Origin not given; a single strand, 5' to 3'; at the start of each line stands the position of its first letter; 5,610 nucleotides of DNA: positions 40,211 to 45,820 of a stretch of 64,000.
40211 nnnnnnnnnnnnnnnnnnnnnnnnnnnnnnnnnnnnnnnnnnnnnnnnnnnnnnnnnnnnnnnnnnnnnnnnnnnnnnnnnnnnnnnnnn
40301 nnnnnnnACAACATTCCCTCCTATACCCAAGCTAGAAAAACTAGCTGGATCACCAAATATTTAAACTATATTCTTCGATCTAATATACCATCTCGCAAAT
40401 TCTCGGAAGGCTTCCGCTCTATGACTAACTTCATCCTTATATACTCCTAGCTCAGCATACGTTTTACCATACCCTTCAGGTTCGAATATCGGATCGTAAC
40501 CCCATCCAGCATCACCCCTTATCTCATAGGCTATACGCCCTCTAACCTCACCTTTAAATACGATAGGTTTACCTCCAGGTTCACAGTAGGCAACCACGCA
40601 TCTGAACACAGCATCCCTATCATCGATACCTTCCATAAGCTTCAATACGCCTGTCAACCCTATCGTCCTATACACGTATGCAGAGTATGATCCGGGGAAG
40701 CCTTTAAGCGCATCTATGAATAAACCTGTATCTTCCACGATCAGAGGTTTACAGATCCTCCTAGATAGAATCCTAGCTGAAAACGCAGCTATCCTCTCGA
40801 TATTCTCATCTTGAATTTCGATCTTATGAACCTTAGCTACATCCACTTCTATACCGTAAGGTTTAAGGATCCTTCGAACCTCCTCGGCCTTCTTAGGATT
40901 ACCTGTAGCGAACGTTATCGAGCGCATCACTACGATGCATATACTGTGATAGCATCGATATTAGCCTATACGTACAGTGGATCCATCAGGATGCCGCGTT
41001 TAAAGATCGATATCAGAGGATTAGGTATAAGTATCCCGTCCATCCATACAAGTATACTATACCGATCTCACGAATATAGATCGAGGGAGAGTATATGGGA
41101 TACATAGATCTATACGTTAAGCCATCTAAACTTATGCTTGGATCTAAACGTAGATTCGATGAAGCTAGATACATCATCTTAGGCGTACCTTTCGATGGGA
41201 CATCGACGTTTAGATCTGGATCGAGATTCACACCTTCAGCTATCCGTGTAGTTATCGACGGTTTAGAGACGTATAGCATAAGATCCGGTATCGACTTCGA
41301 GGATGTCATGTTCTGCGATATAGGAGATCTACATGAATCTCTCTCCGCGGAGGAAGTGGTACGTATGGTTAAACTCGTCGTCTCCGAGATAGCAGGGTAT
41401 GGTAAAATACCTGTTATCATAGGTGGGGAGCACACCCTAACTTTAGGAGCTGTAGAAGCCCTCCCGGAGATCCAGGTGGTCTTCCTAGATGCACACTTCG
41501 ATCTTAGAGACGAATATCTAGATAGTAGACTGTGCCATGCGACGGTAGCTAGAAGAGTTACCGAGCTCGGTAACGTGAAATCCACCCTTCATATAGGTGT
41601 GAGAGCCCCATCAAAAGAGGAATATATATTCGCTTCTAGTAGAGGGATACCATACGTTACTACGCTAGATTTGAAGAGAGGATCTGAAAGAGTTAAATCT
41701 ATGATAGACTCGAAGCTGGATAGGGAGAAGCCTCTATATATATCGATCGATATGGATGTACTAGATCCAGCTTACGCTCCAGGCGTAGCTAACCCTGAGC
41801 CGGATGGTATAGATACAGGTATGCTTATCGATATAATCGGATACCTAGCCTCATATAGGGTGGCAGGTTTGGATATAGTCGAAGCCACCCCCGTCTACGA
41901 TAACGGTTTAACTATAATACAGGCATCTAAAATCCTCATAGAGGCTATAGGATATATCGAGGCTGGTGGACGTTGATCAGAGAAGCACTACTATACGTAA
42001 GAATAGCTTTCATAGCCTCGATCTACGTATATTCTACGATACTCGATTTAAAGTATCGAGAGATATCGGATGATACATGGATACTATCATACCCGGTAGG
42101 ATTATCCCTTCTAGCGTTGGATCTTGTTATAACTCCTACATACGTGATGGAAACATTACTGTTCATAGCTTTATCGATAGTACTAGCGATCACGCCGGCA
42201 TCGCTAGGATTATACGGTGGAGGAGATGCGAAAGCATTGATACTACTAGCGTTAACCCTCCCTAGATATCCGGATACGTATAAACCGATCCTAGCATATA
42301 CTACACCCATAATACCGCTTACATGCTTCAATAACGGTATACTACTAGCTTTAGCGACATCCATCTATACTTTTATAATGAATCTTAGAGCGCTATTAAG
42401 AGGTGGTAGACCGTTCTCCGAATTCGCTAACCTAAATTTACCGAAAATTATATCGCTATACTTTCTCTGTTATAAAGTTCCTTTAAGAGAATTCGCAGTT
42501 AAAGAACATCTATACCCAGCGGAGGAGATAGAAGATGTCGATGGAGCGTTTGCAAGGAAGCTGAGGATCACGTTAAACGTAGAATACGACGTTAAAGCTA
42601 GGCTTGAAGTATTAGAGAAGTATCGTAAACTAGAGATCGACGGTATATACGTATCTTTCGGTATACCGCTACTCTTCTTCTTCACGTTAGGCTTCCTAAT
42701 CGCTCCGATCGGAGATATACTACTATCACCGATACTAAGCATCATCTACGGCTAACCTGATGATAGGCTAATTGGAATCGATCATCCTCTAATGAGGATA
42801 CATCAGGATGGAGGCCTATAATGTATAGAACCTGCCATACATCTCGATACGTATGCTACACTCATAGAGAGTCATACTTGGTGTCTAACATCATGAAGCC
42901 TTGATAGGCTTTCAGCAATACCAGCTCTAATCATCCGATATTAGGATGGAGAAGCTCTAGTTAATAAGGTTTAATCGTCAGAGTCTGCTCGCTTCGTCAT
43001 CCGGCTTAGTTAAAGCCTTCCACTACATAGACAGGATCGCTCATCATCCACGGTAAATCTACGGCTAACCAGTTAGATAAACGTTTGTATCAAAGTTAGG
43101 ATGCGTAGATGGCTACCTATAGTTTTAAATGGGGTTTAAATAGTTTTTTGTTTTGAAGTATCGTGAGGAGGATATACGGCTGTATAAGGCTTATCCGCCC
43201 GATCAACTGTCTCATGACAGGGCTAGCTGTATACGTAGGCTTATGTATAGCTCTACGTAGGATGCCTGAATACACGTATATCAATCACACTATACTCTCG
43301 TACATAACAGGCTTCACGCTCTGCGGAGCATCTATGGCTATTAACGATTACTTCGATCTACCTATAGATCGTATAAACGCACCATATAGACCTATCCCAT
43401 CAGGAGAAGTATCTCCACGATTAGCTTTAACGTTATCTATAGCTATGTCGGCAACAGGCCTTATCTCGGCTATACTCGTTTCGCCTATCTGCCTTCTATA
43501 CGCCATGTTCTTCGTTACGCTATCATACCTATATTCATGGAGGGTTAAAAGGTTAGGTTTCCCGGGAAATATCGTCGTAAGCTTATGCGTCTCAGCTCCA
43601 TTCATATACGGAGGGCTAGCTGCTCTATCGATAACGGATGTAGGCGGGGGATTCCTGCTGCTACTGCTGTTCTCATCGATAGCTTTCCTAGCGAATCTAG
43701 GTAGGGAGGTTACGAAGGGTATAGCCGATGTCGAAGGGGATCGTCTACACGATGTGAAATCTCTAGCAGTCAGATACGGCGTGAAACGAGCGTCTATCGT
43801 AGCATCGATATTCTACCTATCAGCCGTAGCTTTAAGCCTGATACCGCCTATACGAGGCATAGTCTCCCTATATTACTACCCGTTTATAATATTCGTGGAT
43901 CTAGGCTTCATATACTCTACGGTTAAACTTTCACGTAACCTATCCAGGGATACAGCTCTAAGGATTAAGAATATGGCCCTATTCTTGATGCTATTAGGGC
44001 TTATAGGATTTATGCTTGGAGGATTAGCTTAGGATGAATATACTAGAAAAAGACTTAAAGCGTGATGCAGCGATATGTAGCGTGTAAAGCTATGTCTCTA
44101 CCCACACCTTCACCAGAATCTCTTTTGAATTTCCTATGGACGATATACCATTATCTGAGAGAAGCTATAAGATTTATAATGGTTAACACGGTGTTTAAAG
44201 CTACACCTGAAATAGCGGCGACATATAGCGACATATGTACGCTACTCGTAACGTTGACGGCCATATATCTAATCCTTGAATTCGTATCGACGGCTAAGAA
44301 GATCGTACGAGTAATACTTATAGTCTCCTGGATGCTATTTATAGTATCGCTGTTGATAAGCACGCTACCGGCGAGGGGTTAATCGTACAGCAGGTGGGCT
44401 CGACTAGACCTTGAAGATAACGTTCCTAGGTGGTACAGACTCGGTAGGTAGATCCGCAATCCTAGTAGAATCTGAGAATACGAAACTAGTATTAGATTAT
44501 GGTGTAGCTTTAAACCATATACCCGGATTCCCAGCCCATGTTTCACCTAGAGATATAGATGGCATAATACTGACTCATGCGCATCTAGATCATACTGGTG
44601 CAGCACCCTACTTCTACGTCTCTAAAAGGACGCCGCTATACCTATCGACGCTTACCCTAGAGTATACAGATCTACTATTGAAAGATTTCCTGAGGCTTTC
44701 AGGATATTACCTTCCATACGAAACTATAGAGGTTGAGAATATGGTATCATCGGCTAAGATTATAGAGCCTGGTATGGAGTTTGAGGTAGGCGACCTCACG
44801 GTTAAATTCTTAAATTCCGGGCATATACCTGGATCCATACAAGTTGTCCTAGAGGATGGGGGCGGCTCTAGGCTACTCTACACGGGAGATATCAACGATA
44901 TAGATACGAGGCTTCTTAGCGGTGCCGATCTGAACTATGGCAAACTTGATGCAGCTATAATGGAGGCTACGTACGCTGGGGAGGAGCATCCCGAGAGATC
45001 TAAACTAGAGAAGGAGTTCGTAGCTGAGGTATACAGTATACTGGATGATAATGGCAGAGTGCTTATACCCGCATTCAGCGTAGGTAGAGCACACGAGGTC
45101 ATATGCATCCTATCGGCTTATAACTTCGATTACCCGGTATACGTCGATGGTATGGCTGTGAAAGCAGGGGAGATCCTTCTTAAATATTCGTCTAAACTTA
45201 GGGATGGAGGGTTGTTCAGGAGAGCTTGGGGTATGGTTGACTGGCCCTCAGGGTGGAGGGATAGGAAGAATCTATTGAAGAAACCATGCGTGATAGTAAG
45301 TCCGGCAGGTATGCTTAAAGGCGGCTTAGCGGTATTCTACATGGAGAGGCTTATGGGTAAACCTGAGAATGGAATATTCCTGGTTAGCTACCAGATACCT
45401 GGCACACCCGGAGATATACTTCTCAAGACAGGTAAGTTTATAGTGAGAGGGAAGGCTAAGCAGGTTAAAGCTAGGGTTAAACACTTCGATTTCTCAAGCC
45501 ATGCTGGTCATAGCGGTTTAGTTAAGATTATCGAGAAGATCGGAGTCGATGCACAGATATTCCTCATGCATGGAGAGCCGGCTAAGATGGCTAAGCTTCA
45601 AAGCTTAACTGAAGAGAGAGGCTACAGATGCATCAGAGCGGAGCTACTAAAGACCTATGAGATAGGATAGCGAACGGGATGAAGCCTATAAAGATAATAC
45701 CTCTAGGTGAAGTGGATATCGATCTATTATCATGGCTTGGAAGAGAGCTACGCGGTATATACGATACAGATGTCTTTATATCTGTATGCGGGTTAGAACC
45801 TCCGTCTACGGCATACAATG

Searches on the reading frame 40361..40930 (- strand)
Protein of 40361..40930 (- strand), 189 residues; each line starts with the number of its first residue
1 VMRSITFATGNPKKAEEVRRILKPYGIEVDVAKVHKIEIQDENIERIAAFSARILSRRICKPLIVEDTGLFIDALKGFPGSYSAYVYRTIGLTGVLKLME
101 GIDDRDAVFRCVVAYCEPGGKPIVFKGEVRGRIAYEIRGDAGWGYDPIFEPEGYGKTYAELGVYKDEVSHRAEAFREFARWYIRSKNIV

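Call 39: search_protein_families(library=pfam, proteins=[window:40361-40930:-], max_evalue=0.001)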
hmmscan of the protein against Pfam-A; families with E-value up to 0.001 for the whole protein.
window:40361-40930:- (189 aa): 1 family
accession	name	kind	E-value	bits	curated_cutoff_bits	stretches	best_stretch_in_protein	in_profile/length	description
PF01725.21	Ham1p_like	-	1.7e-50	171.9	22.5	1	5-181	1-186/186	Ham1 family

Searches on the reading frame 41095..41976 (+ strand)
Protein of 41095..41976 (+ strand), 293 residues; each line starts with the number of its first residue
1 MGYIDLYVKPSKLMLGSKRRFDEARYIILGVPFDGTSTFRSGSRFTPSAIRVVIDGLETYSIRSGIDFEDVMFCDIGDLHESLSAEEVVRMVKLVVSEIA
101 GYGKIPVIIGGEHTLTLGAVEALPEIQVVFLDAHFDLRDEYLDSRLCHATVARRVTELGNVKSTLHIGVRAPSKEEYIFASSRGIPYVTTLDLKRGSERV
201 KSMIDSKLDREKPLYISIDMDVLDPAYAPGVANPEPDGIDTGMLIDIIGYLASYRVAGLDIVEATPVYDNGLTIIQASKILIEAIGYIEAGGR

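Call 39: search_protein_families(library=pfam, proteins=[window:41095-41976:+], max_evalue=0.001)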
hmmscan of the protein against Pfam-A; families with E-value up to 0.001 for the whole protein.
window:41095-41976:+ (293 aa): 1 family
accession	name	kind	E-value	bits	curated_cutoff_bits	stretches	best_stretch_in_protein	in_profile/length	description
PF00491.26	Arginase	-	5.5e-69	233.2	22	1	25-284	2-277/280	Arginase family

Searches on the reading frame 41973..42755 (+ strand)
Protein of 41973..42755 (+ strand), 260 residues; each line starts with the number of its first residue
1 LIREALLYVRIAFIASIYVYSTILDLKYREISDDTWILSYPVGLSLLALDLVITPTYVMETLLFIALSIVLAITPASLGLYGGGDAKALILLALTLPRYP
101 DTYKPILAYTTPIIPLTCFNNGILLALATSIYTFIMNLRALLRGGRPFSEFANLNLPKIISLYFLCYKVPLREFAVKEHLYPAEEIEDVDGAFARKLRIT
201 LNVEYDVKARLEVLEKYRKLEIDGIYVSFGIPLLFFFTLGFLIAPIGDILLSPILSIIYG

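Call 39: search_protein_families(library=pfam, proteins=[window:41973-42755:+], max_evalue=0.001)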
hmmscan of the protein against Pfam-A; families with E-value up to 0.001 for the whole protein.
window:41973-42755:+ (260 aa): 2 families
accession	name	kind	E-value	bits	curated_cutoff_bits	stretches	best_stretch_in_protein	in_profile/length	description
PF06847.16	Arc_PepC_II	-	5.8e-12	46.5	29.9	1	160-248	3-92/93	Archaeal Peptidase A24 C-terminus Type II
PF01478.23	Peptidase_A24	-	1.9e-07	31.9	26.5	1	13-123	2-97/104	Type IV leader peptidase family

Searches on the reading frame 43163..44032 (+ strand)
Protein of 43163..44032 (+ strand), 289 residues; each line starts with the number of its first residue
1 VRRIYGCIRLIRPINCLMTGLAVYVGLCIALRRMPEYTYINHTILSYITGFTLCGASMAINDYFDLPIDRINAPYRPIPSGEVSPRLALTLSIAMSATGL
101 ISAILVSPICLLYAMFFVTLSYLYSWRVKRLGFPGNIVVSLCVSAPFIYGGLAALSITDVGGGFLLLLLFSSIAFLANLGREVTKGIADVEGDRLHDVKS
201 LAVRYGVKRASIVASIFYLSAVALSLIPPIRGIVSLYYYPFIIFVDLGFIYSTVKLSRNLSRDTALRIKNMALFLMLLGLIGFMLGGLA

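Call 40: search_protein_families(library=pfam, proteins=[window:43163-44032:+], max_evalue=0.001)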
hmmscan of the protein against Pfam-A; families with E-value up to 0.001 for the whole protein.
window:43163-44032:+ (289 aa): 1 family
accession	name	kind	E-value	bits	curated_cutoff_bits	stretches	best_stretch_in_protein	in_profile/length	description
PF01040.23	UbiA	-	7.9e-38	130.6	34.2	1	22-269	4-244/250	UbiA prenyltransferase family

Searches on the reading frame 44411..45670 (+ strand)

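Call 40: search_protein_families(library=pfam, proteins=[window:44411-45670:+], max_evalue=0.001)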
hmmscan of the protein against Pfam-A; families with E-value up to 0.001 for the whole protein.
window:44411-45670:+ (419 aa): 5 families
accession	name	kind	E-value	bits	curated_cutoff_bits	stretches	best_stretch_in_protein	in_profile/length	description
PF00753.33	Lactamase_B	-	3.5e-14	53.6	22.7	1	14-161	6-150/196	Metallo-beta-lactamase superfamily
PF10996.14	Beta-Casp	-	1.1e-13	52.2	27.7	1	233-335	7-118/120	Beta-Casp domain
PF07521.17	RMMBL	-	8.7e-13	48.5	21.6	1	351-408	3-61/63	Zn-dependent metallo-hydrolase RNA specificity domain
PF12706.13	Lactamase_B_2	-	7.8e-11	42.4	27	1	44-194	26-172/200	Beta-lactamase superfamily domain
PF16661.11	Lactamase_B_6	-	0.0005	19.9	27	0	18-179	1-182/193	Metallo-beta-lactamase superfamily domain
